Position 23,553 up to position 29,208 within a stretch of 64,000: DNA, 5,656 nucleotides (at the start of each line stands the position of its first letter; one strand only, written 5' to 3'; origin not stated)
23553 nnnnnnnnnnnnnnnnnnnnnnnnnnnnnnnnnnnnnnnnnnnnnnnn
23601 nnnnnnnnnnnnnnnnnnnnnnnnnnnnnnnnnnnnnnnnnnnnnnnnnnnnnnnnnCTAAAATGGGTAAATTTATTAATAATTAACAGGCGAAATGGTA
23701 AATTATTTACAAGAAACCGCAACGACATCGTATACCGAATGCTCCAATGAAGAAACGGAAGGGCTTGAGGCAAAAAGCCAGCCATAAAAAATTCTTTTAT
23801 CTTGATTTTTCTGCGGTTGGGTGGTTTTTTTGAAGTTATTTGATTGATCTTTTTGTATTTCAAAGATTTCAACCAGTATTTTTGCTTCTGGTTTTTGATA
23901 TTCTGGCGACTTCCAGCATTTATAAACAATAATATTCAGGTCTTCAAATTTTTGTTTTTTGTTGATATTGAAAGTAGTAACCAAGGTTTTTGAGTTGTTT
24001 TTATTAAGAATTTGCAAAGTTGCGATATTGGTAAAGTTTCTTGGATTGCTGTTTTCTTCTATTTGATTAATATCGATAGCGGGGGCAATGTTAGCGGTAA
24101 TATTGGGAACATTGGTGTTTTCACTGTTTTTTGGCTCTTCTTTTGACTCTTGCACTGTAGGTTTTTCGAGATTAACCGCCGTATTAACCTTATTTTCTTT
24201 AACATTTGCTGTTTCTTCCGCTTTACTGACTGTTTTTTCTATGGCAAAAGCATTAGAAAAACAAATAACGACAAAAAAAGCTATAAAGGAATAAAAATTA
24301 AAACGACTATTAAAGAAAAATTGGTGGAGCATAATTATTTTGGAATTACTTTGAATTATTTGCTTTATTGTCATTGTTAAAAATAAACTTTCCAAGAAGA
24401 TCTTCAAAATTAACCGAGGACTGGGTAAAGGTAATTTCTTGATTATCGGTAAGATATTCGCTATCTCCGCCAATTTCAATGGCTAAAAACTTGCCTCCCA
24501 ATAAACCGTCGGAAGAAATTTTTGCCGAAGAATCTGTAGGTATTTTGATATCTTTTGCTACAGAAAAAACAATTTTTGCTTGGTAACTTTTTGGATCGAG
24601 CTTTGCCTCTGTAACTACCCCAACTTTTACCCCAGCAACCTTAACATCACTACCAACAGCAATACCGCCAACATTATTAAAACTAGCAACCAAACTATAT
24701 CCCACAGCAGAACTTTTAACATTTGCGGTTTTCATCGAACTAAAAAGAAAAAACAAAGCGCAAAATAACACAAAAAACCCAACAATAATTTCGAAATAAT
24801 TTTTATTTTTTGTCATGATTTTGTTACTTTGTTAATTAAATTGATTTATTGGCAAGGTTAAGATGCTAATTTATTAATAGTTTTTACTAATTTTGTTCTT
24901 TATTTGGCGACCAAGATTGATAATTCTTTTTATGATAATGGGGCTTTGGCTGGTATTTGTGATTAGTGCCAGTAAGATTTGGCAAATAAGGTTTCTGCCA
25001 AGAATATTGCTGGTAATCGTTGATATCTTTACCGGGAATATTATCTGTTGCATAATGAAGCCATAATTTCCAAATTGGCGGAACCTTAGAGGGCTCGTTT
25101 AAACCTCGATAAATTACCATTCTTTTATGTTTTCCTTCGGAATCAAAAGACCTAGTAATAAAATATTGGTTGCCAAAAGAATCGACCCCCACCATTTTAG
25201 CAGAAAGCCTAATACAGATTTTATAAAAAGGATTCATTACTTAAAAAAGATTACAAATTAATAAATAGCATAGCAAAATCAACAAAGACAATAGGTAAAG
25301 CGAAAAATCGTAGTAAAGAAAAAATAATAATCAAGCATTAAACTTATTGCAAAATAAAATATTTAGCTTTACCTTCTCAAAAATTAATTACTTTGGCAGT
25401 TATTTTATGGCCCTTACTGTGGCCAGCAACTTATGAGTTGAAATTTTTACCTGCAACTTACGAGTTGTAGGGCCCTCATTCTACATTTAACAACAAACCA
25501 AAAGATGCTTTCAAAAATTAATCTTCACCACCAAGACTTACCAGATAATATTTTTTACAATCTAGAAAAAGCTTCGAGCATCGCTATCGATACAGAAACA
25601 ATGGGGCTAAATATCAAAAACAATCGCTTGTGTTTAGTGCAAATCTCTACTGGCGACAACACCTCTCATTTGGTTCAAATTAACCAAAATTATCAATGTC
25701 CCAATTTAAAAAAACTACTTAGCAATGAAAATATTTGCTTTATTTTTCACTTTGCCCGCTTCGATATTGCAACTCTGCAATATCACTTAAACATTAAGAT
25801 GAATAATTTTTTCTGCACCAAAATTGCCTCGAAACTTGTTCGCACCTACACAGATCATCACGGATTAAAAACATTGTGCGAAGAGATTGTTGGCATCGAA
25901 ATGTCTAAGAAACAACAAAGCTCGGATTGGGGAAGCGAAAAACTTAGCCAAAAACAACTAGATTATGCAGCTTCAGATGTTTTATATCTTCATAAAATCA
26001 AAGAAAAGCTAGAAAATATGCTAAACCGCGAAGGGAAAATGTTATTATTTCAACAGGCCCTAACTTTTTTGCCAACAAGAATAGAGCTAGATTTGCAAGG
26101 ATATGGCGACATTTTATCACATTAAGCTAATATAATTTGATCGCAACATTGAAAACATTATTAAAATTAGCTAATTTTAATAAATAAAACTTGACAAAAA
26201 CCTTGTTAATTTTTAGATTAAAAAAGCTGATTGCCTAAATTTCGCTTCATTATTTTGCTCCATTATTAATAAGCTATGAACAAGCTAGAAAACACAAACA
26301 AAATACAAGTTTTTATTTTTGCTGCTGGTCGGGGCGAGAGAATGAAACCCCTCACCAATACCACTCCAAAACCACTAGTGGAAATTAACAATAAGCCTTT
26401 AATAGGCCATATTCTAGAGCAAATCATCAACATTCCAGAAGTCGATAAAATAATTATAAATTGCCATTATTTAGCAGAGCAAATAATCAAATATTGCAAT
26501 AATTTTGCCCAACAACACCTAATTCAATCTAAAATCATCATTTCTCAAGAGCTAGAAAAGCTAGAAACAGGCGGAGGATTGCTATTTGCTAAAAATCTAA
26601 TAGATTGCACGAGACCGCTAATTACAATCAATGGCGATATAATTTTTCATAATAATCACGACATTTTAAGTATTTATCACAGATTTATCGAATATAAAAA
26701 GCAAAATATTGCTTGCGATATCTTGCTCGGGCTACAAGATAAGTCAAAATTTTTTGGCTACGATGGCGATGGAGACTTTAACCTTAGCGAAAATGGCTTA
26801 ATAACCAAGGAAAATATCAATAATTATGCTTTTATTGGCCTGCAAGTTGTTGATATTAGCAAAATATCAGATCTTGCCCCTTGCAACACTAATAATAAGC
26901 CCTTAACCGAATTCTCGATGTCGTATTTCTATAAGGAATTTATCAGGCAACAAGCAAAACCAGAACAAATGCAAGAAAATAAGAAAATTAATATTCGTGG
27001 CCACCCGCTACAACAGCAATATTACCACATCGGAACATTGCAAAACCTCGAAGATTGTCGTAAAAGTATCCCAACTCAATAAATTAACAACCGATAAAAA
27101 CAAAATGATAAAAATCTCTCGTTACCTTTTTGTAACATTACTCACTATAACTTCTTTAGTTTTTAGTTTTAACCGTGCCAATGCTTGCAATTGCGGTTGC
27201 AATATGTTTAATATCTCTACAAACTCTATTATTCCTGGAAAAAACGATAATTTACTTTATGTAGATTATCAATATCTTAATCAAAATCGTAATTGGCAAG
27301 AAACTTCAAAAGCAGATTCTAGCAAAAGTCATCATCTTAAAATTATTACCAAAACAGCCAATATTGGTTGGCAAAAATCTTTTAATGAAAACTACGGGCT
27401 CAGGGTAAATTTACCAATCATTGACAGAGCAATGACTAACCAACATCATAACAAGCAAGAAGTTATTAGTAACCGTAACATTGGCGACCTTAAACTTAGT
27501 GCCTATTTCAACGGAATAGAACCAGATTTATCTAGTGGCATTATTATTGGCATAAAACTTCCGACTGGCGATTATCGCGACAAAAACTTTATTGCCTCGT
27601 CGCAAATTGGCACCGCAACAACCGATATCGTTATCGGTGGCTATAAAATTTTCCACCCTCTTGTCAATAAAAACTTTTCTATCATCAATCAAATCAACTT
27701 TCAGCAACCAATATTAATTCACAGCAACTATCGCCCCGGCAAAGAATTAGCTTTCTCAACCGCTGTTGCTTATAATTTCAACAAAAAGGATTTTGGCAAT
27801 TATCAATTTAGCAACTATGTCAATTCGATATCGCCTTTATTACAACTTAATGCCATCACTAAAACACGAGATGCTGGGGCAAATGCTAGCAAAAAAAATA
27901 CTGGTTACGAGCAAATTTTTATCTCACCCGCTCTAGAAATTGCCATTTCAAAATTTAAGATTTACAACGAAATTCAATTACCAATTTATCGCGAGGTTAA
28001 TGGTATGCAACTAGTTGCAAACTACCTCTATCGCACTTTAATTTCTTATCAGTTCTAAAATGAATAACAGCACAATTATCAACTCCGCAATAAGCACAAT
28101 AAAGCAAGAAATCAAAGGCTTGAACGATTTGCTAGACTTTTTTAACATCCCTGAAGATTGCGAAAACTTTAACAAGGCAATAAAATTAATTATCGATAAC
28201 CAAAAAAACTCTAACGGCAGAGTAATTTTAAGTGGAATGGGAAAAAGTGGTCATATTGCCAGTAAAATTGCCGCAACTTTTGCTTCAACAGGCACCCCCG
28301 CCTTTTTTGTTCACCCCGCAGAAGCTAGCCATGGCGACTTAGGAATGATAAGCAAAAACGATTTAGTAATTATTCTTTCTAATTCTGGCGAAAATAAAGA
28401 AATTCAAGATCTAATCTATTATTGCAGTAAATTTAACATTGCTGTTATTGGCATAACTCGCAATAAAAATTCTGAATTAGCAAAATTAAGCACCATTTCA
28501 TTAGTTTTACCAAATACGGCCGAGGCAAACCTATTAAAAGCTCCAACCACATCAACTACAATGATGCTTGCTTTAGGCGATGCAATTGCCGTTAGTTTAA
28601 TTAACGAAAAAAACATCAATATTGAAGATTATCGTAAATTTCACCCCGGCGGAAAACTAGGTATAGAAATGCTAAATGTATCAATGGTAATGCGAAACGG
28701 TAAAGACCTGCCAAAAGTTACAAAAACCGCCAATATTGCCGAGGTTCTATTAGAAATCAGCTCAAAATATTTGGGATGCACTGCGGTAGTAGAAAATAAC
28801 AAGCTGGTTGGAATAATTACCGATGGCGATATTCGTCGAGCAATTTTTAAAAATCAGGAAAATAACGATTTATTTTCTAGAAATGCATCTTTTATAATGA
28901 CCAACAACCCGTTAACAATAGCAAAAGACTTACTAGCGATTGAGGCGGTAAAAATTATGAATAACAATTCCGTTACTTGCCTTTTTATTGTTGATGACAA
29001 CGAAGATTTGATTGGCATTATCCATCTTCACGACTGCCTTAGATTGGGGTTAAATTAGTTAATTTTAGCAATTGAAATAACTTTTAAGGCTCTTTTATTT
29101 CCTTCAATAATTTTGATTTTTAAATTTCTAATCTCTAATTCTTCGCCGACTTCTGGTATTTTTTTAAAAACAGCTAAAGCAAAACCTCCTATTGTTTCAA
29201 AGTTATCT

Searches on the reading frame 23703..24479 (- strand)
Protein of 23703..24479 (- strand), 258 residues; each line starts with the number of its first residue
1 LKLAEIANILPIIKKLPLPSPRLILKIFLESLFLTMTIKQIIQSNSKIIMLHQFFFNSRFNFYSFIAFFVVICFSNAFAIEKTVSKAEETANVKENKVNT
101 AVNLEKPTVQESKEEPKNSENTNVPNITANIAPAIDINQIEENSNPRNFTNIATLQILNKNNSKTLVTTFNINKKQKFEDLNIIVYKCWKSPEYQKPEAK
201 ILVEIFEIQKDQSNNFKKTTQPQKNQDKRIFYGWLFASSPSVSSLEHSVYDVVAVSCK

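Call 18: search_protein_families(library=pfam, proteins=[window:23703-24479:-])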
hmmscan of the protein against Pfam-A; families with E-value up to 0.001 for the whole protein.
window:23703-24479:- (258 aa): 1 family
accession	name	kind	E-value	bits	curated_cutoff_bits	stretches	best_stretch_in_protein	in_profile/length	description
PF09923.14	DUF2155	-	1.3e-19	70.5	27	1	153-257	1-89/89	Uncharacterized protein conserved in bacteria (DUF2155)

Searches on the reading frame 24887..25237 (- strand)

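Call 19: search_protein_families(library=pfam, proteins=[window:24887-25237:-])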
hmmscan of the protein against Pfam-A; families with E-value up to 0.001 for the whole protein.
window:24887-25237:- (116 aa): 1 family
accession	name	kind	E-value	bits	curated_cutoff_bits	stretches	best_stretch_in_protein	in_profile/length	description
PF05071.21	NDUFA12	-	6.6e-21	75.4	23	1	14-111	2-98/98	NADH ubiquinone oxidoreductase subunit NDUFA12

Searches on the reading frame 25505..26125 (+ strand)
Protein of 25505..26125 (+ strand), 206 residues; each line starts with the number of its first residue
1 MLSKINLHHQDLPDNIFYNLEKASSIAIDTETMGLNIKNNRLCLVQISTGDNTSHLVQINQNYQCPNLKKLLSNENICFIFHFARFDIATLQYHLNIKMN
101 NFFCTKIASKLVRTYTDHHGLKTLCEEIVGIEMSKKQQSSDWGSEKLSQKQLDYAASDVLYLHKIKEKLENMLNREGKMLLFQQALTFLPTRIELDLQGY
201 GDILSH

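Call 19: search_protein_families(library=pfam, proteins=[window:25505-26125:+])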
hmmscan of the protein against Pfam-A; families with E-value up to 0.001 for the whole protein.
window:25505-26125:+ (206 aa): 3 families
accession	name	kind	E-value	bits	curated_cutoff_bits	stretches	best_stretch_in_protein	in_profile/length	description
PF01612.26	DNA_pol_A_exo1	-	3.5e-47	160.9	23.6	1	9-173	6-172/173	3'-5' exonuclease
PF13482.12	RNase_H_2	-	2.3e-06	28.1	22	1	28-169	3-164/165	RNase_H superfamily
PF00929.31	RNase_T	-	0.00027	22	24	0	70-128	85-143/164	Exonuclease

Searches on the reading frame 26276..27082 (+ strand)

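Call 19: search_protein_families(library=pfam, proteins=[window:26276-27082:+])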
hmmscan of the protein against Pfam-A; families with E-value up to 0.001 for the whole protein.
window:26276-27082:+ (268 aa): 4 families
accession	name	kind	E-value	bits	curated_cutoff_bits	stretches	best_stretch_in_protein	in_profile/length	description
PF00483.29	NTP_transferase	-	1.1e-13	51.7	21.2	1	14-161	4-147/245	Nucleotidyl transferase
PF12804.13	NTP_transf_3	-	1.1e-07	32.6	27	1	13-138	2-112/160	MobA-like NTP transferase domain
PF01128.25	IspD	-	9.4e-06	26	27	1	11-64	2-52/221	2-C-methyl-D-erythritol 4-phosphate cytidylyltransferase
PF02348.25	CTP_transf_3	-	1.2e-05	25.6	22.6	1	32-64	16-48/217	Cytidylyltransferase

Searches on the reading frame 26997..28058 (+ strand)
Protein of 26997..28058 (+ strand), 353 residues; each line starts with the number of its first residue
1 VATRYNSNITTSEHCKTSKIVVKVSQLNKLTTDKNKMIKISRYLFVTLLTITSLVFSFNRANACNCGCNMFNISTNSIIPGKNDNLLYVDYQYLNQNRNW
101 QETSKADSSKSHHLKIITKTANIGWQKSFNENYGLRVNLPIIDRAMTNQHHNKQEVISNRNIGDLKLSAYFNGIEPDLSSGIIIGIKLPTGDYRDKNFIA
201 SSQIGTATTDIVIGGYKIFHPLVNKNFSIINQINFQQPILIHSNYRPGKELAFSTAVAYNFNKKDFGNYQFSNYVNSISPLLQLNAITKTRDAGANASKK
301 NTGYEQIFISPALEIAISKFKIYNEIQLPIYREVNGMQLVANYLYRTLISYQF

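Call 19: search_protein_families(library=pfam, proteins=[window:26997-28058:+])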
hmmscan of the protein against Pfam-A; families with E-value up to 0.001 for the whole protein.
window:26997-28058:+ (353 aa): 1 family
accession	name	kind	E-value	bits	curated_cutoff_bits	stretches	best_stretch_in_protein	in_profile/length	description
PF13557.12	Phenol_MetA_deg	-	3e-07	31.2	22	1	125-267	32-176/242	Putative MetA-pathway of phenol degradation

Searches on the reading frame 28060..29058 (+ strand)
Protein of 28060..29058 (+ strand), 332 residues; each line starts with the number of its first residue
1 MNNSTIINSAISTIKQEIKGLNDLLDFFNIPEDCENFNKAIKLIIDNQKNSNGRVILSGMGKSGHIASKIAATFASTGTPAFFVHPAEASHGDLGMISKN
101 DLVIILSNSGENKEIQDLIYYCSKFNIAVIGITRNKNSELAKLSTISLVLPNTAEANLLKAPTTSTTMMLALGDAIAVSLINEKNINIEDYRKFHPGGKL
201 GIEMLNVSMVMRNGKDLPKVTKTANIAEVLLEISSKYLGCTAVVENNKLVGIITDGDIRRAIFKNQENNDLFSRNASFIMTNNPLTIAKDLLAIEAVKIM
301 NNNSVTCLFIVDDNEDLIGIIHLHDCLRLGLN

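Call 19: search_protein_families(library=pfam, proteins=[window:28060-29058:+])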
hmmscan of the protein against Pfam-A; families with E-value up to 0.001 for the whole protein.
window:28060-29058:+ (332 aa): 3 families
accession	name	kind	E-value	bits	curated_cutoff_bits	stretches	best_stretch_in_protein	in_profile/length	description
PF01380.27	SIS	-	1.7e-28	99.4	25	1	53-178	6-130/131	SIS domain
PF00571.33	CBS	-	1.2e-21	77.2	24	2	279-329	4-54/57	CBS domain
PF13580.11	SIS_2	-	2.2e-07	31.4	27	1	97-133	101-137/138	SIS domain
